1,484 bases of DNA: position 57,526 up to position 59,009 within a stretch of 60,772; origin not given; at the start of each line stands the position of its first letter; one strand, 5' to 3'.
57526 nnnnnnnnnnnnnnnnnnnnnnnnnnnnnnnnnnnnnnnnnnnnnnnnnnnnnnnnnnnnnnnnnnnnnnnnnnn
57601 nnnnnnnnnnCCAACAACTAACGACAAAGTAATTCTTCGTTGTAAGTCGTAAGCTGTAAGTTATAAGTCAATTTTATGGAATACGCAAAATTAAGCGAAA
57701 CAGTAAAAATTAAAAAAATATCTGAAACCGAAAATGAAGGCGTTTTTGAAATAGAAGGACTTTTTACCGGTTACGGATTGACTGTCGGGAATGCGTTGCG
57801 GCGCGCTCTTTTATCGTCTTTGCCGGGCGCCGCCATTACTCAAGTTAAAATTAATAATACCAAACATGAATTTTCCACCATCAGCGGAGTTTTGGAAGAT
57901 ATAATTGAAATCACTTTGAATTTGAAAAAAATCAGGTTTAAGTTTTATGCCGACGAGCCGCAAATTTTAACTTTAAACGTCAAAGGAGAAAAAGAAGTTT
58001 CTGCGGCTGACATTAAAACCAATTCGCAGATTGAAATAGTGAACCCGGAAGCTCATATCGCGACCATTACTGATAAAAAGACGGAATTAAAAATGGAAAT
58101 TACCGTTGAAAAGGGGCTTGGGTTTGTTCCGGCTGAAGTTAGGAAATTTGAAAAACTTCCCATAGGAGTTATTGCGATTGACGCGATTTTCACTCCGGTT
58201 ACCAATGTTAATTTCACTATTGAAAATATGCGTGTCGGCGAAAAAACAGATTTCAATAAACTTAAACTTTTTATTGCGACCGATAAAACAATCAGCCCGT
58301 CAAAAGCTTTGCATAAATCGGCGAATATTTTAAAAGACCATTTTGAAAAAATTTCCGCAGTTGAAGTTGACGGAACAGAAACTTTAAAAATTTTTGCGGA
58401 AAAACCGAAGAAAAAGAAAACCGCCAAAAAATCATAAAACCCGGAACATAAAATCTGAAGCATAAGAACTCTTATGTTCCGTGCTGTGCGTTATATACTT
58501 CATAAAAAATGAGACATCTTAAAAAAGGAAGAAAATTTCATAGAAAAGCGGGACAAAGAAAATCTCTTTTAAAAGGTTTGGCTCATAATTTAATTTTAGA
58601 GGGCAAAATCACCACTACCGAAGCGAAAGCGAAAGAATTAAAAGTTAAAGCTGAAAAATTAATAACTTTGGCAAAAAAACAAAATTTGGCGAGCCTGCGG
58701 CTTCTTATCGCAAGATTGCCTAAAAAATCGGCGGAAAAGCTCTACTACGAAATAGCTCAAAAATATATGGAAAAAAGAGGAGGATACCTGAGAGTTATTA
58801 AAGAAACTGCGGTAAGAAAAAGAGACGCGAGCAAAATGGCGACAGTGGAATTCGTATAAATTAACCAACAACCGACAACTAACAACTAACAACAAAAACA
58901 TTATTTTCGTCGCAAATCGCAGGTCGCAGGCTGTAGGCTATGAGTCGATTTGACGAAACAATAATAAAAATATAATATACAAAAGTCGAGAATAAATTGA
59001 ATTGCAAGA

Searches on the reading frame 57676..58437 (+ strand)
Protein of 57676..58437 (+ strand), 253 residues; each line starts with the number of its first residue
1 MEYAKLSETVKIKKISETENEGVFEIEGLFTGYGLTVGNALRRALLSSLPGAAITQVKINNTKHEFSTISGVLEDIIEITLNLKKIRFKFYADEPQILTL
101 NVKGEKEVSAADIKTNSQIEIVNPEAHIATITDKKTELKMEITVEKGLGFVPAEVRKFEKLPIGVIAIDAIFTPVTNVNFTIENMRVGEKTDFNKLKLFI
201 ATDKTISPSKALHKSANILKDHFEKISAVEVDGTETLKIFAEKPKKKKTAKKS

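Call 33: search_protein_families(library=pfam, proteins=[window:57676-58437:+], max_evalue=0.001)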
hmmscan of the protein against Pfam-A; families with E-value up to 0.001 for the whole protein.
window:57676-58437:+ (253 aa): 2 families
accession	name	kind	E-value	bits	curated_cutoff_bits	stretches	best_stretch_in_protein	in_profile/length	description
PF01000.31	RNA_pol_A_bac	-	2e-33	115.6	33.9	1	57-173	1-119/119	RNA polymerase Rpb3/RpoA insert domain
PF01193.29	RNA_pol_L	-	9.9e-20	70.5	24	1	29-223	3-74/74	RNA polymerase Rpb3/Rpb11 dimerisation domain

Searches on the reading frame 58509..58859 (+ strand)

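Call 33: search_protein_families(library=pfam, proteins=[window:58509-58859:+], max_evalue=0.001)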
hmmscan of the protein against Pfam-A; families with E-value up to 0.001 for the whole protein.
window:58509-58859:+ (116 aa): 1 family
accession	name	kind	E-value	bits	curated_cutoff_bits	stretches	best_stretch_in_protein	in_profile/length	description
PF01196.24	Ribosomal_L17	-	2.9e-25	89.4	27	1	20-116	1-97/97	Ribosomal protein L17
